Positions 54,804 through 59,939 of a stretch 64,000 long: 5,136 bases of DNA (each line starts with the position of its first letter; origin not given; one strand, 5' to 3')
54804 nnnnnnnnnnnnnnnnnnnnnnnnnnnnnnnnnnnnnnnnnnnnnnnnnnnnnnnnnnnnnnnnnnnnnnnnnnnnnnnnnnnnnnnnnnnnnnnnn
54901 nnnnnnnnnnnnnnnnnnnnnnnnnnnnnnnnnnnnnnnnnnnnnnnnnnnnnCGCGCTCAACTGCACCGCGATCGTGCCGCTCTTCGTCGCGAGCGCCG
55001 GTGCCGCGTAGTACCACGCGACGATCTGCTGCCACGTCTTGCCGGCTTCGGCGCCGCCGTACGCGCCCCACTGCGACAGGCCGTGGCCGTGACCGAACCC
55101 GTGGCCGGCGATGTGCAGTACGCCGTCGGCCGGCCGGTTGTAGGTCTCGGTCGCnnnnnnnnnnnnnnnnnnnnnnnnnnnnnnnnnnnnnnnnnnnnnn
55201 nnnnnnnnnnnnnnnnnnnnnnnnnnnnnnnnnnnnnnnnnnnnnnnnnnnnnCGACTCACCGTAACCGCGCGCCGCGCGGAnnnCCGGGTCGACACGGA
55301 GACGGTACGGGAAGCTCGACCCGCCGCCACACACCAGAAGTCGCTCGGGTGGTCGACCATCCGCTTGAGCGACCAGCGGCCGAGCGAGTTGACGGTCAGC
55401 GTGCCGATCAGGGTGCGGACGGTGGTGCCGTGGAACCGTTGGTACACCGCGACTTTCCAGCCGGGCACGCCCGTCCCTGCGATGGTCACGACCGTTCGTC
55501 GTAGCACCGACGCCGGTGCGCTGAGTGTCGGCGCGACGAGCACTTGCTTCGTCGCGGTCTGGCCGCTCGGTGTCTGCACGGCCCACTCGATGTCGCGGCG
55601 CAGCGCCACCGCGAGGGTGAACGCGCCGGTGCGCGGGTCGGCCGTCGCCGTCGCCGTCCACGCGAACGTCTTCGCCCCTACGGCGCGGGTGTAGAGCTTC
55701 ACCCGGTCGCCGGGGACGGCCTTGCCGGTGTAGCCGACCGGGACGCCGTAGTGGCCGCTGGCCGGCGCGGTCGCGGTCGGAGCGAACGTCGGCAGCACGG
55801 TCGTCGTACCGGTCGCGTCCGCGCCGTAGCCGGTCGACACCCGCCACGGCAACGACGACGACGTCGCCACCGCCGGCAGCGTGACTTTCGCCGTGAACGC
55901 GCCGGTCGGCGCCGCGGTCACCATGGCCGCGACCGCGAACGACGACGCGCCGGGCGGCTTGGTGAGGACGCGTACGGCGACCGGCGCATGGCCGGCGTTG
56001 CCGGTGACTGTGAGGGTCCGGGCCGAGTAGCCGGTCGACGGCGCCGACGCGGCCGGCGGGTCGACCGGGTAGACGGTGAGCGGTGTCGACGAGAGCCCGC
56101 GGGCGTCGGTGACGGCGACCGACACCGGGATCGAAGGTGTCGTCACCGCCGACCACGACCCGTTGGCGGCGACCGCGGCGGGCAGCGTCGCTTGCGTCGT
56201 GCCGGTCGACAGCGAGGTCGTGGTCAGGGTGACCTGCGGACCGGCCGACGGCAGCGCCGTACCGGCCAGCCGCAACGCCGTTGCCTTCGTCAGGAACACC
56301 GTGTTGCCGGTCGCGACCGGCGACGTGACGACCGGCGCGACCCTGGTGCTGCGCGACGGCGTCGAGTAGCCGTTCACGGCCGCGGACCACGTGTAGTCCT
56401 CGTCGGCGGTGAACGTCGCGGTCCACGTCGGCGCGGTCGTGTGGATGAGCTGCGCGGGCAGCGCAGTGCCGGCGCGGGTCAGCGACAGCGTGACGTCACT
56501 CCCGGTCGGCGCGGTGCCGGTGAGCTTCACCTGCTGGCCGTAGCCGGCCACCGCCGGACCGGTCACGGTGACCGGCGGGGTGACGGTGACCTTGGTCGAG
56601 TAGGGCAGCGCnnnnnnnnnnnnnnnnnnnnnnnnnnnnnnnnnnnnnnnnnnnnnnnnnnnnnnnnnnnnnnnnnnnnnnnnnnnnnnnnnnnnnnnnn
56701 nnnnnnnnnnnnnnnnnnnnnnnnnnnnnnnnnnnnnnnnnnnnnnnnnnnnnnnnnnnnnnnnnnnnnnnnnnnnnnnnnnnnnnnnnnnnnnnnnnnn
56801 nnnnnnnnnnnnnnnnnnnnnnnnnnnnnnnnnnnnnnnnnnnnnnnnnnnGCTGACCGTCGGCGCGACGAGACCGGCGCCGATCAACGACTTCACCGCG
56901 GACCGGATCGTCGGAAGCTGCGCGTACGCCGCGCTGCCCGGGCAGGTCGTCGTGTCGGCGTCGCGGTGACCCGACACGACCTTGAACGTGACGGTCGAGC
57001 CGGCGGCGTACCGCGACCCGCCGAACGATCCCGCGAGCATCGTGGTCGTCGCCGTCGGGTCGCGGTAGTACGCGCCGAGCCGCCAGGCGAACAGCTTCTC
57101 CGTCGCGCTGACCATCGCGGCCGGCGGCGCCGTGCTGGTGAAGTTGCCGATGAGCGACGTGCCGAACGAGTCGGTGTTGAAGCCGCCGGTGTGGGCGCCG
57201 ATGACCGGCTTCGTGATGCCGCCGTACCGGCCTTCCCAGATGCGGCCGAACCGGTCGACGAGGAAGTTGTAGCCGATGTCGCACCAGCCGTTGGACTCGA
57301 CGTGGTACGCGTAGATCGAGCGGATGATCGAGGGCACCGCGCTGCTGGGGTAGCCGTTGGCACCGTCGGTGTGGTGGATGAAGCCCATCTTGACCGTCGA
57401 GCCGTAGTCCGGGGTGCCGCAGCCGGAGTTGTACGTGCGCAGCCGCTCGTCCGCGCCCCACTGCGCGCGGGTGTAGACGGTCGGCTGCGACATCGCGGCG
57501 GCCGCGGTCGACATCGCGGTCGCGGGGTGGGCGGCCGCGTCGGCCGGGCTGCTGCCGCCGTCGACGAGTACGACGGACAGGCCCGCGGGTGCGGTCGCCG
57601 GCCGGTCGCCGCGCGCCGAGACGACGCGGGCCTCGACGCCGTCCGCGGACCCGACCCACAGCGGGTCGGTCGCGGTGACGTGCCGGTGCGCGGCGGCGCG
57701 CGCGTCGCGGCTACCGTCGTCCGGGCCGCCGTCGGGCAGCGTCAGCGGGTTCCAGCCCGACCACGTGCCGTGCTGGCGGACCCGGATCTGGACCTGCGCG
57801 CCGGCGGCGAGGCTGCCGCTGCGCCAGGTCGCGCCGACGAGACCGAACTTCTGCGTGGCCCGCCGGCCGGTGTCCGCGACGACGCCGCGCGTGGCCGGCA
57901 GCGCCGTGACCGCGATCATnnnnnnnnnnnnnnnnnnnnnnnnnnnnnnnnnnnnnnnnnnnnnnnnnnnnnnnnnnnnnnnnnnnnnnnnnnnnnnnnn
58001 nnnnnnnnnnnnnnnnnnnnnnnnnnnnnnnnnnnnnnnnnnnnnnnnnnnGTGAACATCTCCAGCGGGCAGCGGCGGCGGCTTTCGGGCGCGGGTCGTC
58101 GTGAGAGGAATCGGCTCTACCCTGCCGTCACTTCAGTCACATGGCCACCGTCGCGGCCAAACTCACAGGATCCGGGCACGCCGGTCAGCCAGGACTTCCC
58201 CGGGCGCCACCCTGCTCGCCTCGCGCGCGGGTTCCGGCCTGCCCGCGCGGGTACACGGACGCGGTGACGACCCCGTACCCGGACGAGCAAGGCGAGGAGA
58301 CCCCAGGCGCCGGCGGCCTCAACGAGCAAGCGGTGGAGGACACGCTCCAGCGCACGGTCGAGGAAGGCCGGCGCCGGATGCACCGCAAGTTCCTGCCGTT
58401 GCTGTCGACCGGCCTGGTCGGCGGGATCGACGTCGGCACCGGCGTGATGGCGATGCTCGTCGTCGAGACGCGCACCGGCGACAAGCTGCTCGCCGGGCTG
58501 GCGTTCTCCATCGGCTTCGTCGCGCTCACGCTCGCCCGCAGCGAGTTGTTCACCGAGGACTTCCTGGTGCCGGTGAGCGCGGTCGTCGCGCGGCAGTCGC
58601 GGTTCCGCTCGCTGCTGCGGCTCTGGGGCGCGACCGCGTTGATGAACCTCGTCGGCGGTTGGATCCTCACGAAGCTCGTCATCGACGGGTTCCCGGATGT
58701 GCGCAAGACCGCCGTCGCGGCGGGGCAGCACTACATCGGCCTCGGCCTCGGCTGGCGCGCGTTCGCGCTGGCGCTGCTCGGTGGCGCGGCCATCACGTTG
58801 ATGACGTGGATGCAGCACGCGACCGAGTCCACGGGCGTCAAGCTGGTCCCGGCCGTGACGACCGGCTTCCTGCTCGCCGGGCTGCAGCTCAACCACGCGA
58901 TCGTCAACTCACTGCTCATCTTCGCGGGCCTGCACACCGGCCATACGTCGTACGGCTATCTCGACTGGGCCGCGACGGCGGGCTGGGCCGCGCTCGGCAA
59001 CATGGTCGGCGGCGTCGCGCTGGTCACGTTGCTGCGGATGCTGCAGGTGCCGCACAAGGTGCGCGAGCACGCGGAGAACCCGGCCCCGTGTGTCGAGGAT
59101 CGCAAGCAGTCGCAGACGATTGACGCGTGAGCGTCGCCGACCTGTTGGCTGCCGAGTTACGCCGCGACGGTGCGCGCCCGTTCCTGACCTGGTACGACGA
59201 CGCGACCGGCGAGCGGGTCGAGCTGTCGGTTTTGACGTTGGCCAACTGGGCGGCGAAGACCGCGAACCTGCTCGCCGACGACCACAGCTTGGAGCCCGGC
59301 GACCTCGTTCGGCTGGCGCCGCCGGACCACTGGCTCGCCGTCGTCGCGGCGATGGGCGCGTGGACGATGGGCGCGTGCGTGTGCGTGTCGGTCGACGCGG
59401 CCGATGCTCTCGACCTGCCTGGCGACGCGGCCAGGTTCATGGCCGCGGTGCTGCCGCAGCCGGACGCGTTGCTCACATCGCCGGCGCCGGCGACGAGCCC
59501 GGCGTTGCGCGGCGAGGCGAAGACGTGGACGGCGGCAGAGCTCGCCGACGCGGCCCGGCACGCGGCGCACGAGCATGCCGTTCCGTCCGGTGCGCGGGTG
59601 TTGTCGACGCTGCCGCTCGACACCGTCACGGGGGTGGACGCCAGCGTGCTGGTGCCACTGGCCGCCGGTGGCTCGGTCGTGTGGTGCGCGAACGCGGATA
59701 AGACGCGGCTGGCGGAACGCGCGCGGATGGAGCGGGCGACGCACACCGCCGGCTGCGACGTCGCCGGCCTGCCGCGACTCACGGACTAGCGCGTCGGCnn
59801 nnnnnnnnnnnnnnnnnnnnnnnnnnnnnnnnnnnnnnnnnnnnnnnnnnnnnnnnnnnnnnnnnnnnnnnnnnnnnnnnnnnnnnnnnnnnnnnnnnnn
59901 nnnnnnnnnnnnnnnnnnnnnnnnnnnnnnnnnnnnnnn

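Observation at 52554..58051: Tandem operon of two giant (about 900 aa) secreted peptidoglycan-remodelling proteins: PGRP-type amidase followed by SpoIID-like protein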

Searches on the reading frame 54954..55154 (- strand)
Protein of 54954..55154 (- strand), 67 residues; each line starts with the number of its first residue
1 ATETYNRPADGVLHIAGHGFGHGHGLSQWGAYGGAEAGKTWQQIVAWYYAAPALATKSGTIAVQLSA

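Call 67: search_protein_families(library=ncbifam, proteins=[window:54954-55154:-], max_evalue=0.01)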
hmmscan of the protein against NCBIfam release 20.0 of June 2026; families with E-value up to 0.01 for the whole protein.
window:54954-55154:- (67 aa): 2 families
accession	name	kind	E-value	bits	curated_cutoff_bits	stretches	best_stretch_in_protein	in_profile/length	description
TIGR02669.1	SpoIID_LytB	domain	3.4e-12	46.9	83.3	1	12-50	226-264/270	SpoIID/LytB domain-containing protein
TIGR02870.1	spore_II_D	equivalog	1.5e-10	40.7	234.75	1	11-50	292-331/338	stage II sporulation protein D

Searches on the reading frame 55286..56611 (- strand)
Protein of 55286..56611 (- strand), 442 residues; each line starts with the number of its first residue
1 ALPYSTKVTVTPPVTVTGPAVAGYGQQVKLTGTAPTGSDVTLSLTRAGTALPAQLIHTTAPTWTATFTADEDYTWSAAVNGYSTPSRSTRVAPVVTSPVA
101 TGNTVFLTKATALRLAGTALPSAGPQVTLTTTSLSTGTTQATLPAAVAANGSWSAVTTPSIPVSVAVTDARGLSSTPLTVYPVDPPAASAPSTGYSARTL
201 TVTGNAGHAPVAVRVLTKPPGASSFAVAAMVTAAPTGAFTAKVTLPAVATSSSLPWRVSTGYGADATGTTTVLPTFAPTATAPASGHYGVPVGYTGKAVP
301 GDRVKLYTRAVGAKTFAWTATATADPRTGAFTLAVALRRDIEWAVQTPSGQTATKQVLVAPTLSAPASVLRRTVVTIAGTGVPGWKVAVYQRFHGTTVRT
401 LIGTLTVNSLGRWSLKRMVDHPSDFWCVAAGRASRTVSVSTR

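Call 78: search_protein_families(library=pfam, proteins=[window:55286-56611:-], max_evalue=5)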
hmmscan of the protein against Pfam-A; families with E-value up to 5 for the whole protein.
window:55286-56611:- (442 aa): 0 families

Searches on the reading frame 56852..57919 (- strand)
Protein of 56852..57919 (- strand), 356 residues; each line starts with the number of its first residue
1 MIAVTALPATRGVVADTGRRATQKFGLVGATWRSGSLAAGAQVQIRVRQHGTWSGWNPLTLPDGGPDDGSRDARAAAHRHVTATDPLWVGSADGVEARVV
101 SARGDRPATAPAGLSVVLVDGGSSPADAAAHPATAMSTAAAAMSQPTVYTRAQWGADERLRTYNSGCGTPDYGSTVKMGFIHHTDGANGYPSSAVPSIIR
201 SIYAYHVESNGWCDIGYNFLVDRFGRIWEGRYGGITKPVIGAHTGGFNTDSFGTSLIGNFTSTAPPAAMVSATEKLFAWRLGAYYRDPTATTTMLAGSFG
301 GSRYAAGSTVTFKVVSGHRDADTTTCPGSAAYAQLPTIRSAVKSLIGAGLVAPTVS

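Call 65: search_dna_similar(query=window:56852-57919:-, collection=phages, mode=protein, max_rows=8)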
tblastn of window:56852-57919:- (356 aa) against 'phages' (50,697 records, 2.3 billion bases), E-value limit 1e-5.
Records with a match: 165; places in all: 165; records where one place covers at least 80% of the query: 1.
Best place of each record, by identity: <60% 165.
By first word of the organism name: Streptomyces 48; Yersinia 38; Vibrio 29; Escherichia 14; Pseudomonas 10; Klebsiella 8; Clostridium 6; Bacteriophage 2; Roseobacter 2; Salmonella 2; and 5 more.
By host as written in the record: Yersinia pestis 31; Vibrio cholerae 22; Streptomyces griseus ATCC 10137 21; - 9; Streptomyces xanthochromogenes NRRL B-5410 7; Escherichia coli 6; Streptomyces lividans JI 1326 5; Streptomyces venezuelae ATCC 10712 5; and 38 more.
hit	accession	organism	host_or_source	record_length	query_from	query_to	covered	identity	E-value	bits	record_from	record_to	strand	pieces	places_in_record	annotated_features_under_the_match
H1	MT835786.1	Bacteriophage sp.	human fecal samples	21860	27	356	93%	41.0%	7e-63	222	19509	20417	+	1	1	record has no annotation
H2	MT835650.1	Bacteriophage sp.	human fecal samples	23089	146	349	57%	41.0%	4e-37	147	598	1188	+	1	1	record has no annotation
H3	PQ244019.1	Streptomyces phage Loofah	Streptomyces lividans JI 1326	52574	147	333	53%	33.3%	4e-9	64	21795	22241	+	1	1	27: endolysin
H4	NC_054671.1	Streptomyces phage Paedore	Streptomyces lividans JI 1326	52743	147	333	53%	33.3%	4e-9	64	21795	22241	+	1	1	26: endolysin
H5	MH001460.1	Streptomyces phage Paedore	Streptomyces lividans JI 1326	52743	147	333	53%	33.3%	4e-9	64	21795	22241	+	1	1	26: endolysin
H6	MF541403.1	Streptomyces phage BeardedLady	Streptomyces xanthochromogenes NRRL ...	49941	147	356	59%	29.0%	9e-7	57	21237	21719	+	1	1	endolysin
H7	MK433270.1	Streptomyces phage Bovely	Streptomyces griseus ATCC 10137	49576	147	356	59%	29.0%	9e-7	57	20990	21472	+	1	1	26: endolysin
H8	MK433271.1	Streptomyces phage Indigo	Streptomyces griseus ATCC 10137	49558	147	356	59%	29.0%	1e-6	57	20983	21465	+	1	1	25: endolysin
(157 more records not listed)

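Call 74: find_related_loci(query=A5, collection=metagenome_contigs, flank=6000)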
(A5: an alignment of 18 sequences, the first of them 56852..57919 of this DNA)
Query A5 (356 aa) in metagenome_contigs; peptide patterns used: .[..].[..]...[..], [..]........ (x = any residue, [..] = any of these).
600 stretches matched a pattern (row limit reached: there are more); 557 encode a relative of the query (tblastn E <= 1e-3); the best 80 are kept; 80 distinct loci.
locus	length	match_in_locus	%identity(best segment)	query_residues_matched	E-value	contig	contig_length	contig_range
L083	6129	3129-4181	81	2-356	0e+0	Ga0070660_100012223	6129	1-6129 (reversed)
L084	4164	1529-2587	84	2-356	0e+0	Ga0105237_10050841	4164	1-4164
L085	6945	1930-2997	69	2-356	3e-166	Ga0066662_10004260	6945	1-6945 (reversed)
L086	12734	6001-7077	69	2-356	4e-162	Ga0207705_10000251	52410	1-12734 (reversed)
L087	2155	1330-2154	81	2-274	2e-152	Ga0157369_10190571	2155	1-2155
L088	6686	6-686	88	130-356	6e-137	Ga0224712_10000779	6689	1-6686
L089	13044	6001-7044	62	8-356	6e-134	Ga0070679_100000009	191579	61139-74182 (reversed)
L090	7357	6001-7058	88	2-356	2e-160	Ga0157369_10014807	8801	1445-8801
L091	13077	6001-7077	54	4-356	5e-114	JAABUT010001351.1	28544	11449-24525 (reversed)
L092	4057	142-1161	52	21-356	8e-113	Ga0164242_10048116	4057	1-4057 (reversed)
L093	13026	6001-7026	51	4-356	8e-103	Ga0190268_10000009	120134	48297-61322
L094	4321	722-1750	50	22-354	2e-103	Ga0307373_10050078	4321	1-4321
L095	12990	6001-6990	49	19-356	9e-102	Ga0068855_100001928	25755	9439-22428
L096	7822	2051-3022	51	19-356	3e-101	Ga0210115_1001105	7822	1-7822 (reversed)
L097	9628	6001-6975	52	22-353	9e-100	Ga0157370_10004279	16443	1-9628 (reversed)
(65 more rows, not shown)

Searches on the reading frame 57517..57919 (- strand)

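Call 78: search_protein_families(library=pfam, proteins=[window:57517-57919:-], max_evalue=5)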
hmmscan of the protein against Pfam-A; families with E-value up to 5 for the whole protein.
window:57517-57919:- (134 aa): 0 families

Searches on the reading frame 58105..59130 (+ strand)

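Call 9: search_protein_families(library=pfam, proteins=[window:58105-59130:+], max_evalue=0.001)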
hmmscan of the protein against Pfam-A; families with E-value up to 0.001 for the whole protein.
window:58105-59130:+ (341 aa): 1 family
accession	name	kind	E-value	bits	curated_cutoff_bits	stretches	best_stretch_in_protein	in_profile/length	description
PF01226.23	Form_Nir_trans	-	1.9e-40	139.2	34.6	1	80-311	2-238/240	Formate/nitrite transporter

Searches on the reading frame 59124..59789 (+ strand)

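Call 9: search_protein_families(library=pfam, proteins=[window:59124-59789:+], max_evalue=0.001)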
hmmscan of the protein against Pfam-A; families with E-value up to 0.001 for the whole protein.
window:59124-59789:+ (221 aa): 1 family
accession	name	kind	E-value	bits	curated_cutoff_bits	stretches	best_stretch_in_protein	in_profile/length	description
PF00501.34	AMP-binding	-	2.1e-09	37.1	29.9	1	148-210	197-262/384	AMP-binding enzyme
